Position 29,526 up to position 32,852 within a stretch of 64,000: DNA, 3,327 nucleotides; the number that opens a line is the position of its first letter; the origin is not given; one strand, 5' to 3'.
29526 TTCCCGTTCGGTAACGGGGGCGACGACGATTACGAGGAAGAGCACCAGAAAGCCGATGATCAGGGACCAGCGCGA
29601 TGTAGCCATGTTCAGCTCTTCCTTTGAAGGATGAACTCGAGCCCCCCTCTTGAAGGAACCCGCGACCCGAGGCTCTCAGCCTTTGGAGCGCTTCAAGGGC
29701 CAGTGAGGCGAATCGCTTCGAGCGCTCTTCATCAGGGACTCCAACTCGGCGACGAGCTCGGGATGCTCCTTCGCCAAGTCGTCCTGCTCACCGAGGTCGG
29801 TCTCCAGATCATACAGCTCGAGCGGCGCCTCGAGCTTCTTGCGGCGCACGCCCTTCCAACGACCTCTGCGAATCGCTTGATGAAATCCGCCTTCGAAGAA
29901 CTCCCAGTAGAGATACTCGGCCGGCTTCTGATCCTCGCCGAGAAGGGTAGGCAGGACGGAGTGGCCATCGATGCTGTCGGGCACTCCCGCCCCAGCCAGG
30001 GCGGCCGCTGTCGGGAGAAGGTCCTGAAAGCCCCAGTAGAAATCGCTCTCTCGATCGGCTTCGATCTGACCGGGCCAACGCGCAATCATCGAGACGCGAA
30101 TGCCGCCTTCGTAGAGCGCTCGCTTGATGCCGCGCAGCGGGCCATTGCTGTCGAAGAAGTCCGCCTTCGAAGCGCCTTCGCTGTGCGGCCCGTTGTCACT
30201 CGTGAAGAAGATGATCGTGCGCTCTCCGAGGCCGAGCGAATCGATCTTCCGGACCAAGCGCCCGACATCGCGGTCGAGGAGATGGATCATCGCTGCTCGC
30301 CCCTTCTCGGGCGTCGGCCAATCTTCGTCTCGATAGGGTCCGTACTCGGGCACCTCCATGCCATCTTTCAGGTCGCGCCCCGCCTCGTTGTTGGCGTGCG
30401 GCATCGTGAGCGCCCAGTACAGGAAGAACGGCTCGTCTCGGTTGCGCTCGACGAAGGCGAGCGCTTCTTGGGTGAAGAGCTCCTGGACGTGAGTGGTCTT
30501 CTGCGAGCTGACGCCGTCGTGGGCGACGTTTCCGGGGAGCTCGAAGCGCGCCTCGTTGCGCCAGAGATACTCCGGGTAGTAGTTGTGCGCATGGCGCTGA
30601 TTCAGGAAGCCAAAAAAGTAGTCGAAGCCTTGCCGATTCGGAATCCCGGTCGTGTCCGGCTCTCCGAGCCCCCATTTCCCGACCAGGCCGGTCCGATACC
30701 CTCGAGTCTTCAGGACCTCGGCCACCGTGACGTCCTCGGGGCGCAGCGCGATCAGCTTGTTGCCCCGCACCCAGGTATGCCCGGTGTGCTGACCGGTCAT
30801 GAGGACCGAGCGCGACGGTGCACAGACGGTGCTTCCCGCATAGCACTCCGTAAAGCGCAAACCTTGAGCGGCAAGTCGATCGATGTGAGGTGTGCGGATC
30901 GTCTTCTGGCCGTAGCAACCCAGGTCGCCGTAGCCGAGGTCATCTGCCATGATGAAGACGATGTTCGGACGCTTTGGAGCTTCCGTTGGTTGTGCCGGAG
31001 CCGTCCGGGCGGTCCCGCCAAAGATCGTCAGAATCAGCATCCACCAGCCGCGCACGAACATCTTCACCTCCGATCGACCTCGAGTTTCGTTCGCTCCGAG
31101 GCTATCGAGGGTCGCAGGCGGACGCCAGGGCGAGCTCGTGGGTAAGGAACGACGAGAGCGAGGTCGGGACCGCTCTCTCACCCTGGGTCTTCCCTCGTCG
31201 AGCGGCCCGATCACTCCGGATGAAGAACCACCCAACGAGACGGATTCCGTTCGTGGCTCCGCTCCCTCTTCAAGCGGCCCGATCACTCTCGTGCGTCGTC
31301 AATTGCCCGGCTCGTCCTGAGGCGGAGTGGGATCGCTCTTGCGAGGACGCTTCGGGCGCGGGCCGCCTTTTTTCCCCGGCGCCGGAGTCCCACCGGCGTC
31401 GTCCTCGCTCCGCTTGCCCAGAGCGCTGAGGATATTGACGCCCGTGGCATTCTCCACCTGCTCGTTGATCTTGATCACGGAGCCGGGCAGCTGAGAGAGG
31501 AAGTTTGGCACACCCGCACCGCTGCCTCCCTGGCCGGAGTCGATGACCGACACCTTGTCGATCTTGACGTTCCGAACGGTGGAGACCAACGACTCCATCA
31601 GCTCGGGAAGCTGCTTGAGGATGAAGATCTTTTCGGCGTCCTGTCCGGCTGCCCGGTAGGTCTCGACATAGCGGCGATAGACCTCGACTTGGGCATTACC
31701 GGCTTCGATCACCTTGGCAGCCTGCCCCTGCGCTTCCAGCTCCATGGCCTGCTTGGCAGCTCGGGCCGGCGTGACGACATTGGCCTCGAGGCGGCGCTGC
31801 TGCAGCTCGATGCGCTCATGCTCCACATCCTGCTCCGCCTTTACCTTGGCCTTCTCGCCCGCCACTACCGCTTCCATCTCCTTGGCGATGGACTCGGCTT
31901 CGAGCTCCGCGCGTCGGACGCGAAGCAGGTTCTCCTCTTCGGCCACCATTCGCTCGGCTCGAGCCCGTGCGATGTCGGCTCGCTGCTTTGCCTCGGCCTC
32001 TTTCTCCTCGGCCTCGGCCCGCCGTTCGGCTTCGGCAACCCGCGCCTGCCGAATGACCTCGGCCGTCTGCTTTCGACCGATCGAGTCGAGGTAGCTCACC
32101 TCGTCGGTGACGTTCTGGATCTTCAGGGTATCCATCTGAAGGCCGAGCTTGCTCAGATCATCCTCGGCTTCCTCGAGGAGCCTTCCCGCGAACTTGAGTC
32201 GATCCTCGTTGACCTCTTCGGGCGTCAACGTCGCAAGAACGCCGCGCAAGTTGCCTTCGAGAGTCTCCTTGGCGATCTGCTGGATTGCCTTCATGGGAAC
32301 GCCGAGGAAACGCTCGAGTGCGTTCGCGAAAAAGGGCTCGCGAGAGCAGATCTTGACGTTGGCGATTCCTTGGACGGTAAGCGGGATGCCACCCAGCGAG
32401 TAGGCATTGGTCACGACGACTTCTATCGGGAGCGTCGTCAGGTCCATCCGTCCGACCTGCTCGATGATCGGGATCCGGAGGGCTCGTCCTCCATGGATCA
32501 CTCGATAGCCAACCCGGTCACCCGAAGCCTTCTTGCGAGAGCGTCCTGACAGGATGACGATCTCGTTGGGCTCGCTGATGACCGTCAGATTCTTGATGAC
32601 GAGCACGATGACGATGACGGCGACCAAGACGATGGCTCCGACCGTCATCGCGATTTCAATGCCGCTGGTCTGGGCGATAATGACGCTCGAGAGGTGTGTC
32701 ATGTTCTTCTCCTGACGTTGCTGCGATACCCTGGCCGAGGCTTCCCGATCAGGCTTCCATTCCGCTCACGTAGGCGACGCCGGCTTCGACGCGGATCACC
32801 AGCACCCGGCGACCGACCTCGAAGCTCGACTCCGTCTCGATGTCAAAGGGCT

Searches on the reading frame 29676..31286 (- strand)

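Call 12: search_protein_families(library=pfam, proteins=[window:29676-31286:-], max_evalue=0.001)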
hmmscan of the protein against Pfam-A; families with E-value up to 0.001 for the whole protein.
window:29676-31286:- (536 aa): 3 families
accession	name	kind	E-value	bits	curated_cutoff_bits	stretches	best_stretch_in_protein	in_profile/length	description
PF00884.28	Sulfatase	-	5.7e-55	187.2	25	1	107-433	1-301/301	Sulfatase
PF16347.10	SGSH_C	-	4.1e-14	53.4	29.3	1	388-521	8-150/154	N-sulphoglucosamine sulphohydrolase, C-terminal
PF01663.27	Phosphodiest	-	3.3e-08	33.9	23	1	131-379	19-233/342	Type I phosphodiesterase / nucleotide pyrophosphatase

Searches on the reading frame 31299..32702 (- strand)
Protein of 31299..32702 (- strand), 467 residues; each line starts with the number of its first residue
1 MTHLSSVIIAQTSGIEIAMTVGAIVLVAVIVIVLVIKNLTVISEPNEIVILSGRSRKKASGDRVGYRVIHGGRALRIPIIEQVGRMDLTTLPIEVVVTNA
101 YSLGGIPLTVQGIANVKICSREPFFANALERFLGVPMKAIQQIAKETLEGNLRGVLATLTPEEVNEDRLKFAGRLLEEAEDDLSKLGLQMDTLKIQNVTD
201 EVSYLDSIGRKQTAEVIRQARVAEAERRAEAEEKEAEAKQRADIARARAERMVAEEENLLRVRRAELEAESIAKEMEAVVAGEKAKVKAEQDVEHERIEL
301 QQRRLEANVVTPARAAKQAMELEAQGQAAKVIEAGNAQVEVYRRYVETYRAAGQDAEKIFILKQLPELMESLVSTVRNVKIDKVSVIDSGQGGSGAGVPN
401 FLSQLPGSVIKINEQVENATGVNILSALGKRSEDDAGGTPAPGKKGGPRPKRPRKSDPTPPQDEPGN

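Call 12: search_protein_families(library=pfam, proteins=[window:31299-32702:-], max_evalue=0.001)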
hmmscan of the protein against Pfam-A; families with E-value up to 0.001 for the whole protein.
window:31299-32702:- (467 aa): 1 family
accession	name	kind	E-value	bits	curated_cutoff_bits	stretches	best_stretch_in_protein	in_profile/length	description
PF01145.31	Band_7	-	1.2e-21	77.9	23.6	1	44-228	4-175/176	SPFH domain / Band 7 family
